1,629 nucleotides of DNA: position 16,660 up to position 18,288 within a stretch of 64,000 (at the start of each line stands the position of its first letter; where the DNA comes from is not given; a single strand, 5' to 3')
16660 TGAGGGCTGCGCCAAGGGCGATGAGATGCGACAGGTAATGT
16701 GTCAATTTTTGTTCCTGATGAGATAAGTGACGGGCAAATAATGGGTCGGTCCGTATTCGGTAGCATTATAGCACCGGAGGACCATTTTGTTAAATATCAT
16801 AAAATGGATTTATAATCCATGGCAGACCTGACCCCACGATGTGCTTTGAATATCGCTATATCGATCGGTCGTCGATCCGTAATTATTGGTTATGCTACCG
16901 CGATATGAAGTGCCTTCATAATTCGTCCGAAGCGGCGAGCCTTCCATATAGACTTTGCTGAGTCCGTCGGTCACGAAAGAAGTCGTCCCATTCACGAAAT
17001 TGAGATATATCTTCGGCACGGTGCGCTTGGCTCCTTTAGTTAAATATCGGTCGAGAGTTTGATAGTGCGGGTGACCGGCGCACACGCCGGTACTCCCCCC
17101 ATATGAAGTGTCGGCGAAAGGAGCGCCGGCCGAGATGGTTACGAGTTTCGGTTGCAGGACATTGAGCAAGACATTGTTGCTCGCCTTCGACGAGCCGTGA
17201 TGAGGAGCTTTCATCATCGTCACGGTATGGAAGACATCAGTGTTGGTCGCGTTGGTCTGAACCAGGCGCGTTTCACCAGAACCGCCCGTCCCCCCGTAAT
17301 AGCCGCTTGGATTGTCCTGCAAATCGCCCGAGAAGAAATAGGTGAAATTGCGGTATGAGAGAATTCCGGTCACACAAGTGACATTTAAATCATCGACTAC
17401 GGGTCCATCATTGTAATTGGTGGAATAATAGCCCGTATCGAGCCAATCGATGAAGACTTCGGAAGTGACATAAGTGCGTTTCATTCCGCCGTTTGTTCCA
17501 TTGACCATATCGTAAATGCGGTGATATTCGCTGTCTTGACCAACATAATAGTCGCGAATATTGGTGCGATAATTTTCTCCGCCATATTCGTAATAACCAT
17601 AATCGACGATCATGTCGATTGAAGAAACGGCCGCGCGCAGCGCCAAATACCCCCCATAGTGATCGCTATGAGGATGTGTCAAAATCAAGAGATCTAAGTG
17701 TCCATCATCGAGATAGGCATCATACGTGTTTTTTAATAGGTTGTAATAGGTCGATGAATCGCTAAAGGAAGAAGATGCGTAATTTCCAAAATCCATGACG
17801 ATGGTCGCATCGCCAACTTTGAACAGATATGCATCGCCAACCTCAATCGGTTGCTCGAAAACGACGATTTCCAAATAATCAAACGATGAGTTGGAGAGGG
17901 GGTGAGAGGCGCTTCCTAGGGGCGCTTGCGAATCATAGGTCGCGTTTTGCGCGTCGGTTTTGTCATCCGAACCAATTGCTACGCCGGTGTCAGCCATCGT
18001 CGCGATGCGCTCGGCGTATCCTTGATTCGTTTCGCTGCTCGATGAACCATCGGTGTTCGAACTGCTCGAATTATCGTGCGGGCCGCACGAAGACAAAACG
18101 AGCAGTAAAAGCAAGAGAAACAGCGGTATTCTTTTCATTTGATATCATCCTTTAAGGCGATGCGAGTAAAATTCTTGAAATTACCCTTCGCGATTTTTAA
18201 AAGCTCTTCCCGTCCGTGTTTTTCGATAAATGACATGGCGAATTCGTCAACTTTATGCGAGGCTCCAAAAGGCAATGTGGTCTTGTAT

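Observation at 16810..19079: RNase HIII translationally coupled to a surface lipoprotein carrying a ComEC-type MBL nuclease domain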

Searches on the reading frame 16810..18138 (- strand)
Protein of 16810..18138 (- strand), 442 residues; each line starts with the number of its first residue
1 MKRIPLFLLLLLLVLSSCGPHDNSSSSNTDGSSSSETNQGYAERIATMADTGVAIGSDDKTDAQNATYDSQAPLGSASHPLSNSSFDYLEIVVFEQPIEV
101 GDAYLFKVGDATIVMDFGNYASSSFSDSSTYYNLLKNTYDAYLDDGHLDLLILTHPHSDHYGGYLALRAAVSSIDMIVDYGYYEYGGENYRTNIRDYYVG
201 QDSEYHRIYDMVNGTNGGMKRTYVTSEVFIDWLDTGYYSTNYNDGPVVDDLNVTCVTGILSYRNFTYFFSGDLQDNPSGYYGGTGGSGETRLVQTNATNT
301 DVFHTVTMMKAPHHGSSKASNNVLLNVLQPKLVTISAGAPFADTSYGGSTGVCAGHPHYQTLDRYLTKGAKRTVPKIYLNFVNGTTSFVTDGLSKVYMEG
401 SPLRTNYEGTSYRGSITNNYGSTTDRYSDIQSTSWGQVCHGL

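Call 3: search_protein_families(library=pfam, proteins=[window:16810-18138:-], max_evalue=0.01)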
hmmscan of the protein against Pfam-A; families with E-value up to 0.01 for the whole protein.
window:16810-18138:- (442 aa): 3 families
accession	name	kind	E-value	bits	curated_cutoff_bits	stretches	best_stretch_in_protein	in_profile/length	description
PF00753.33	Lactamase_B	-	8.8e-07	29.5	22.7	1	101-172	6-68/196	Metallo-beta-lactamase superfamily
PF12706.13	Lactamase_B_2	-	0.00036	20.6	27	1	147-184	30-68/200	Beta-lactamase superfamily domain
PF08139.17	LPAM_1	-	0.0032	18.3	20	1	1-18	1-17/18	Prokaryotic membrane lipoprotein lipid attachment site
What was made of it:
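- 18085..18138 (-): Signal peptide with lipobox (L-S-S-C; Cys18 would be the lipidated first residue of the mature protein). Pfam LPAM_1 scores 18.3 bits, just under its cutoff of 20 (call 3).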

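Call 4: search_protein_families(library=ncbifam, proteins=[window:16810-18138:-], max_evalue=0.01)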
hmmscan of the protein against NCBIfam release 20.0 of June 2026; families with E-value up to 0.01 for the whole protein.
window:16810-18138:- (442 aa): 5 families
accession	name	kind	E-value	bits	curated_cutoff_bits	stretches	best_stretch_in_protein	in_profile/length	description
NF041809.1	Avs1a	equivalog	8.1e-08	31.4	420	1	98-167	4-66/387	AVAST type 1 anti-phage system MBL fold metallo-hydrolase Avs1a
TIGR00361.1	ComEC_Rec2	equivalog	4e-05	22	190.05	0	303-338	596-633/663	DNA internalization-related competence protein ComEC/Rec2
NF058647.1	lipo_LytA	equivalog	0.00061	20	110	1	1-61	1-65/107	acidic lipoprotein LytA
NF058524.1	6A-MBL_enzyme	equivalog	0.00078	18.7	220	1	97-163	3-72/346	anti-phage 6A-MBL system MBL-fold protein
NF008580.0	PRK11539.1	equivalog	0.0011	17.4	969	0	288-337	646-691/758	ComEC family protein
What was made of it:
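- On ComEC/Rec2 DNA-uptake protein (TIGR00361): TIGR00361 scores 22 bits against a cutoff of 190, and PRK11539 scores 17 against 969 (call 4).
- On Anti-phage MBL effectors (Avs1a, 6A-MBL, LmuA): Avs1a scores 31 bits against 420, and 6A-MBL scores 19 against 220 (call 4).
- Closest known: C-terminal beta-lactamase-like nuclease domain of ComEC/Rec2. Different: TIGR00361 scores 22 bits against a cutoff of 190 (call 4).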

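Call 5: search_solved_structures(query=window:16810-18138:-, max_evalue=1, show_alignments=3)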
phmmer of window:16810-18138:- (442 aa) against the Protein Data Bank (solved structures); distinct sequences matched with E-value up to 1: 5.
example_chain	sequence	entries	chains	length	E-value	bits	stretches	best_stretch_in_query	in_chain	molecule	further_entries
9ic4_A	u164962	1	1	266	0.0068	19.2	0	147-168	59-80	Competence protein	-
30bt_A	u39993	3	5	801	0.21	14.2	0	147-168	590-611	Beta-lactamase-like domain | ComEC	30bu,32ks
6hrg_A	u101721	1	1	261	0.27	13.9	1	134-168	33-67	UPF0173 metal-dependent hydrolase Igni_1254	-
5hif_A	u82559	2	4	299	0.41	13.3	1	95-170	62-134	reconstructed lactonase ancestor, Anc1-MPH | dihydrocoumarin hydrolase, AncDHCH1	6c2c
2p4z_A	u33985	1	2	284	0.95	12.1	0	126-167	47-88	Metal-dependent hydrolases of the beta-lactamase superfamily II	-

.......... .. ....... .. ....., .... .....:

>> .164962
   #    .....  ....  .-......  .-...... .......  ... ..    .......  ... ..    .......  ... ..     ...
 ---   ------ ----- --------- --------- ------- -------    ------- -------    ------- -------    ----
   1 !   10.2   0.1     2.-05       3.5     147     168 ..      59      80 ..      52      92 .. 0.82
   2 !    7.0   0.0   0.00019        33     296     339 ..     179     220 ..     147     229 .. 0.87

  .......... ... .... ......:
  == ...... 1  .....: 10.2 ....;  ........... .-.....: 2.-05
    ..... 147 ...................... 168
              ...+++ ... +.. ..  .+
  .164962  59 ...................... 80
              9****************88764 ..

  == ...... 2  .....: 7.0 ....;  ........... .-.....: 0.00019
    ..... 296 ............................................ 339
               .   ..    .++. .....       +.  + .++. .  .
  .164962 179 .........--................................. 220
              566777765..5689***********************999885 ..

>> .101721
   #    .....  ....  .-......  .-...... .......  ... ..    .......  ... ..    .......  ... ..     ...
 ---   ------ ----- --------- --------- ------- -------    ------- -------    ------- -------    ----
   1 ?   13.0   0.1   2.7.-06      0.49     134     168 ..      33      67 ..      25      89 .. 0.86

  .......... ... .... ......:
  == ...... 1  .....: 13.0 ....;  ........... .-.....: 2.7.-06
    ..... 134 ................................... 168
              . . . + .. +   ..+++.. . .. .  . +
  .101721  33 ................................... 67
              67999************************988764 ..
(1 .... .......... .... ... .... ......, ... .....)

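Call 6: find_homologous_proteins(query=window:16810-18138:-, max_evalue=0.001)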
Query window:16810-18138:- (442 aa): 22 proteins with E <= 0.001 among 8000 candidates.
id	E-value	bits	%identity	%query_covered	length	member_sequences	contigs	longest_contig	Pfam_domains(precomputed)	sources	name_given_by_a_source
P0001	7.7e-296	999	100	100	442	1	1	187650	PF00753.34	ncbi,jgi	ncbi:MAG: MBL fold metallo-hydrolase [Bacilli bacterium]|jgi:beta-lactamase superfamily II metal-dep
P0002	1.0e-196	673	67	100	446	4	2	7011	PF00753.34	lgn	-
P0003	2.1e-194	665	67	99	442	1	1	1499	PF00753.34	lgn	-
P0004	5.8e-192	657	67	96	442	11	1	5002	PF00753.34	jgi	-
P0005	3.7e-190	651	66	100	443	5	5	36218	PF00753.34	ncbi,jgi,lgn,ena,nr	ncbi:MAG: MBL fold metallo-hydrolase [Bacilli bacterium]|jgi:beta-lactamase superfamily II metal-dep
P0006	2.0e-189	649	65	100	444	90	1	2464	PF00753.34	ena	-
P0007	1.8e-188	646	66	100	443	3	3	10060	PF00753.34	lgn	-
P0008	1.6e-187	642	64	100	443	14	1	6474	PF00753.34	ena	-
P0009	2.8e-185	635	68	92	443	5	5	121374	PF00753.34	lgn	-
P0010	1.0e-181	623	63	100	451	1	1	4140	PF00753.34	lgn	-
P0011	1.2e-176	607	63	96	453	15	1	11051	PF00753.34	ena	-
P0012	1.9e-174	599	62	100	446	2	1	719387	PF00753.34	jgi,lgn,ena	-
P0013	1.2e-173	597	66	89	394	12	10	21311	PF00753.34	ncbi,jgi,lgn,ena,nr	ncbi:MAG: MBL fold metallo-hydrolase [Bacilli bacterium]|nr:MBL fold metallo-hydrolase [Bacilli bact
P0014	3.1e-119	417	63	67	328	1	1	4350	PF00753.34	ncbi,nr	ncbi:MAG: MBL fold metallo-hydrolase, partial [Bacilli bacterium]|nr:MBL fold metallo-hydrolase [Bac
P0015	5.5e-94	334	44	91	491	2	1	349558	PF00753.34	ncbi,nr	ncbi:MAG: MBL fold metallo-hydrolase [Erysipelotrichaceae bacterium]|nr:MBL fold metallo-hydrolase [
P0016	8.7e-88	314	42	91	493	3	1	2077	PF00753.34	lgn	-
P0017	1.3e-87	313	41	100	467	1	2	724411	PF00753.34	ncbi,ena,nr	ncbi:MAG TPA: MBL fold metallo-hydrolase [Bacilli bacterium]|nr:MBL fold metallo-hydrolase [Bacilli 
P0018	7.2e-86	307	40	100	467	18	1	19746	PF00753.34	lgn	-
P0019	1.5e-5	43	26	64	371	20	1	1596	PF12706.14,PF23023.2,PF00753.34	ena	-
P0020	2.5e-5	42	29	67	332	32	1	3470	PF12706.14,PF23023.2,PF19583.6,PF00753.34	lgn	-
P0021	1.4e-4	40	29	33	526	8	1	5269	PF23023.2,PF00753.34,PF07833.17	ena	-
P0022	1.8e-4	39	27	66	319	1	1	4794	PF00753.34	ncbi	-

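Call 7: find_encoding_contigs(protein=window:16810-18138:-, flank=6000, max_places=6)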
Protein window:16810-18138:- (442 aa): no gene with exactly this product is on record in the collection.
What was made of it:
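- Tried and rejected: An exact look-up of the window protein in the contig index found nothing (call 7), although the protein is in the protein collection as P0001 (call 6).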

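Call 9: find_encoding_contigs(protein=P0012, flank=6000, max_places=3)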
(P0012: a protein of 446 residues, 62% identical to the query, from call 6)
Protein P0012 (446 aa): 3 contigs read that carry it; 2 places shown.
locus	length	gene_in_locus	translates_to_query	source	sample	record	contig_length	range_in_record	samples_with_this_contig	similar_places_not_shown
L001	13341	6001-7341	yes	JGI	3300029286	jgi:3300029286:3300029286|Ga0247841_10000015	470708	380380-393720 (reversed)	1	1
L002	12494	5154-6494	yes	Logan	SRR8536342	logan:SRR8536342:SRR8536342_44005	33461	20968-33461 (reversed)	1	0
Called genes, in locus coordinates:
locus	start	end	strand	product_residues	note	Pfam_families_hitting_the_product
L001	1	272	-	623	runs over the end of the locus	PF04851:ResIII (faint), PF09848:SLFN-g3_helicase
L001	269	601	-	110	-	PF12643:MazG-like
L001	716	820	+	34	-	-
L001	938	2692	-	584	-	PF01541:GIY-YIG, PF27096:UvrC_M, PF02151:UVR (weak), PF22920:UvrC_RNaseH, PF08459:UvrC_RNaseH_dom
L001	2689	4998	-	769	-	PF00488:MutS_V, PF01713:Smr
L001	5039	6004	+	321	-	PF11858:DUF3378 (weak), PF01351:RNase_HII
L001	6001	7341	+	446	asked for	PF00753:Lactamase_B (faint)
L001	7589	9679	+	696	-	PF14808:TMEM164, PF00005:ABC_tran, PF13304:AAA_21 (faint)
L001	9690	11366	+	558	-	PF16949:ABC_tran_2 (weak)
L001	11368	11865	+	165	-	-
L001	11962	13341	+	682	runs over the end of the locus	-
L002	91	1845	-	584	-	PF01541:GIY-YIG, PF27096:UvrC_M, PF02151:UVR (weak), PF22920:UvrC_RNaseH, PF08459:UvrC_RNaseH_dom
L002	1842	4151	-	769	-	PF00488:MutS_V, PF01713:Smr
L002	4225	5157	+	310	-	PF11858:DUF3378 (weak), PF01351:RNase_HII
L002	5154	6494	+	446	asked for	PF00753:Lactamase_B (faint)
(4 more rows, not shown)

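Call 10: find_encoding_contigs(protein=P0015, flank=6000, max_places=3)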
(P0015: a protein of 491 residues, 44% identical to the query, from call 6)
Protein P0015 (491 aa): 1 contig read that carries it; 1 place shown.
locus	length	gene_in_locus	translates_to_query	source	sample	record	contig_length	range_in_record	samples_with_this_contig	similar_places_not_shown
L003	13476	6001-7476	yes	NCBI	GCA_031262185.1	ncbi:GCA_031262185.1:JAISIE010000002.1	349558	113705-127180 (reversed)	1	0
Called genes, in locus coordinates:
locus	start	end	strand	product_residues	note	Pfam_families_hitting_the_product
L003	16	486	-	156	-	PF01668:SmpB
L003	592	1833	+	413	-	PF08245:Mur_ligase_M (weak), PF02875:Mur_ligase_C, PF27239:FOL3_C (weak)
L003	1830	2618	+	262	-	PF07155:ECF-ribofla_trS, PF12822:ECF_trnsprt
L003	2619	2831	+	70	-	-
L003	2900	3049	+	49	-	PF00471:Ribosomal_L33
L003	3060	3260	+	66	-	PF00584:SecE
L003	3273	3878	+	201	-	PF02357:NusG, PF00467:KOW (weak)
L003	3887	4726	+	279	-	PF04231:Endonuclease_1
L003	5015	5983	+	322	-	PF04231:Endonuclease_1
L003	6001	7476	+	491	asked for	PF00753:Lactamase_B (faint)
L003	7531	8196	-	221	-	PF02254:TrkA_N, PF02080:TrkA_C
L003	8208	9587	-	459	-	PF02386:TrkH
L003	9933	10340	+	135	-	PF03946:Ribosomal_L11_N, PF00298:Ribosomal_L11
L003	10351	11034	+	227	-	PF00687:Ribosomal_L1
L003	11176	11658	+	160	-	PF00466:Ribosomal_L10, PF27436:RL10_C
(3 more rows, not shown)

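Call 11: find_encoding_contigs(protein=P0017, flank=6000, max_places=3)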
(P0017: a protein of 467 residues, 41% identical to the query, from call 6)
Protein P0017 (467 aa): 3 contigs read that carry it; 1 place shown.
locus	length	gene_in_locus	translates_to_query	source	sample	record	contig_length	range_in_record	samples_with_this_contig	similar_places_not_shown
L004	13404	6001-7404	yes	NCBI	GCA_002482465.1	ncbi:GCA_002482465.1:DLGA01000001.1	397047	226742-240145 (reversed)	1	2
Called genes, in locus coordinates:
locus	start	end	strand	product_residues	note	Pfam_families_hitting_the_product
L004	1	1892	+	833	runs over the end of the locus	PF00005:ABC_tran, PF13304:AAA_21 (faint), PF02687:FtsX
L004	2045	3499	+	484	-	-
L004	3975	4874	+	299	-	PF04231:Endonuclease_1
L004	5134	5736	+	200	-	PF12464:Mac, PF00132:Hexapep, PF14602:Hexapep_2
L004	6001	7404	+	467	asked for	PF00753:Lactamase_B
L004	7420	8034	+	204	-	-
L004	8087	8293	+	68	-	-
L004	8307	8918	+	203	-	PF19789:DUF6273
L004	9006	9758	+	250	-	PF01209:Ubie_methyltran (weak), PF08241:Methyltransf_11, PF13649:Methyltransf_25, PF13847:Methyltransf_31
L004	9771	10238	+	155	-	PF01035:DNA_binding_1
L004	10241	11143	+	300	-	-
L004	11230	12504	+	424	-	PF05697:Trigger_N, PF00254:FKBP_C, PF05698:Trigger_C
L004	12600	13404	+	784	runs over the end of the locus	PF02190:LON_substr_bdg, PF00004:AAA, PF07728:AAA_5, PF22667:Lon_lid, PF05362:Lon_C, PF13541:ChlI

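Call 15: find_related_loci(query=A1, collection=genome_contigs, flank=6000)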
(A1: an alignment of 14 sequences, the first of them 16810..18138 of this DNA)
Query A1 (442 aa) in genome_contigs; peptide patterns used: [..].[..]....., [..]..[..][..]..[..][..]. (x = any residue, [..] = any of these).
34 stretches matched a pattern; 13 encode a relative of the query (tblastn E <= 1e-3); 13 distinct loci.
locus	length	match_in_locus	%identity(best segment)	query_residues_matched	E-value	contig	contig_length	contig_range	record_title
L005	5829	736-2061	66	1-442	0e+0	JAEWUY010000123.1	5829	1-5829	MAG: Bacillota bacterium isolate OH_SDB_4 k127_1349556, whole genome shotgun sequence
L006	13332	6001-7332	65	1-442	0e+0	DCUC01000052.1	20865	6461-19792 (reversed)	MAG TPA_asm: Bacillales bacterium UBA1424 UBA1424_contig_38969, whole genome shotgun sequence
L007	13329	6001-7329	65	1-442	0e+0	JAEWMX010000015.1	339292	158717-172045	MAG: Bacillota bacterium isolate OH_PDB_148 k127_787004, whole genome shotgun sequence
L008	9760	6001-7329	66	1-442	0e+0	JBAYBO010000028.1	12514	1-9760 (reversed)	MAG: Bacilli bacterium isolate SO_2016_CLC_T2_123 scaffold05987_PH3_Jul20_2016, whole genome shotgun sequence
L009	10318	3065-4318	64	20-442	3e-173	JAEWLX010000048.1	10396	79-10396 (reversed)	MAG: Bacillota bacterium isolate OH_PDB_11 k127_530072, whole genome shotgun sequence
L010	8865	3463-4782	60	2-442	2e-170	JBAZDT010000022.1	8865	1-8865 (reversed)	MAG: Bacilli bacterium isolate SO_2017_LW3_106 NODE_25657_length_8865_cov_1.182193_LW162_2017, whole genome shotgun sequ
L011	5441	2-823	69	168-442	2e-124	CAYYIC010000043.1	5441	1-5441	MAG TPA_asm: uncultured Staphylococcaceae bacterium isolate SRP192927_co5_65 genome assembly, contig: NODE_32561_length_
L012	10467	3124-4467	43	3-441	3e-99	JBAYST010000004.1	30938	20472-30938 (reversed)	MAG: Bacilli bacterium isolate SO_2016_LW2_79 scaffold02458_LW138R_2016, whole genome shotgun sequence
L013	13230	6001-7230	43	39-441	1e-93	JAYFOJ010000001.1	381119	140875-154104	MAG: Erysipelotrichaceae bacterium isolate 5L_41 c_5L_000000106310, whole genome shotgun sequence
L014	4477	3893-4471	57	1-183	7e-61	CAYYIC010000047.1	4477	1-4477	MAG TPA_asm: uncultured Staphylococcaceae bacterium isolate SRP192927_co5_65 genome assembly, contig: NODE_44864_length_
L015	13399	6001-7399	42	1-440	5e-79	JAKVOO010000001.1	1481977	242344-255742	MAG: Bacilli bacterium isolate UW_MP_BACIL2_1 Ga0455828_0005, whole genome shotgun sequence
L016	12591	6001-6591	25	147-392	9e-9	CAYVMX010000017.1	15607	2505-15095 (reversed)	MAG TPA_asm: uncultured Candidatus Peribacteria bacterium isolate SRP128015_co1_480 genome assembly, contig: NODE_5534_l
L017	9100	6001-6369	30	246-397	8e-9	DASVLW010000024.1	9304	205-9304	MAG TPA_asm: Candidatus Paceibacterota bacterium isolate SMAG_U3084 k141_199898, whole genome shotgun sequence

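Call 16: find_encoding_contigs(protein=P0009, flank=6000, max_places=3)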
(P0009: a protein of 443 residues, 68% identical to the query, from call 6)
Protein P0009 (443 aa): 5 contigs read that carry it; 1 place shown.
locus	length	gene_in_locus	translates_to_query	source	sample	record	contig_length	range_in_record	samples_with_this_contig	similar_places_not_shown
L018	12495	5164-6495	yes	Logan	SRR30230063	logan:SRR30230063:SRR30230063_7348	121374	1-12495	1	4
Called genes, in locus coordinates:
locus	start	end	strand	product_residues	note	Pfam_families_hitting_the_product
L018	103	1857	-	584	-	PF01541:GIY-YIG, PF27096:UvrC_M, PF02151:UVR (weak), PF22920:UvrC_RNaseH, PF08459:UvrC_RNaseH_dom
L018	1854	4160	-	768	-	PF00488:MutS_V, PF01713:Smr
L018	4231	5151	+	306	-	PF11858:DUF3378, PF01351:RNase_HII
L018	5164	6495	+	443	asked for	PF00753:Lactamase_B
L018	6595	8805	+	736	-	PF14808:TMEM164, PF00005:ABC_tran, PF13304:AAA_21 (faint)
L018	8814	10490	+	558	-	-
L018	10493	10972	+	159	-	-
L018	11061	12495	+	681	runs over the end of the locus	-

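Call 17: find_encoding_contigs(protein=P0005, flank=6000, max_places=3)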
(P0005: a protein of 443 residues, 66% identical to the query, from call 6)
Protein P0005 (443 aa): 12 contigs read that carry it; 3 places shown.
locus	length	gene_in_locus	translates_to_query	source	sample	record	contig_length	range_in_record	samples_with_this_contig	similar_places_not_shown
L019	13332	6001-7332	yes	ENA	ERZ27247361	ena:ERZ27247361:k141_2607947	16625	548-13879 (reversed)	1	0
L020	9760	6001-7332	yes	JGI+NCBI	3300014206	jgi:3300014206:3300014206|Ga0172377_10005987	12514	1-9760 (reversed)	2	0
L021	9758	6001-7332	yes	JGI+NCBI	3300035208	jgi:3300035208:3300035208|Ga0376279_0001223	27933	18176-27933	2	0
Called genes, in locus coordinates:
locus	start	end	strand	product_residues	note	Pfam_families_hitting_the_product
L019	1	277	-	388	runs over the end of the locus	PF01757:Acyl_transf_3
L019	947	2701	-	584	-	PF01541:GIY-YIG, PF27096:UvrC_M, PF02151:UVR (faint), PF22920:UvrC_RNaseH, PF08459:UvrC_RNaseH_dom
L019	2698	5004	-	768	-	PF00488:MutS_V, PF01713:Smr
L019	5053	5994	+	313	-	PF11858:DUF3378, PF01351:RNase_HII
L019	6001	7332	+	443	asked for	PF00753:Lactamase_B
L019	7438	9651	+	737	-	PF14808:TMEM164, PF00005:ABC_tran, PF13304:AAA_21 (faint)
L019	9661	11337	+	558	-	-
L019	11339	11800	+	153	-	-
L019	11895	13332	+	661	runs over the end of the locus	?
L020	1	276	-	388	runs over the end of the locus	PF01757:Acyl_transf_3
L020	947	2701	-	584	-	PF01541:GIY-YIG, PF27096:UvrC_M, PF02151:UVR (faint), PF22920:UvrC_RNaseH, PF08459:UvrC_RNaseH_dom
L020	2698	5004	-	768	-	PF00488:MutS_V, PF01713:Smr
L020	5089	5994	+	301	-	PF11858:DUF3378, PF01351:RNase_HII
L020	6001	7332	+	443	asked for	PF00753:Lactamase_B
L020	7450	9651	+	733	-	PF14808:TMEM164, PF00005:ABC_tran, PF13304:AAA_21 (faint)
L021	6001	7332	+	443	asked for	PF00753:Lactamase_B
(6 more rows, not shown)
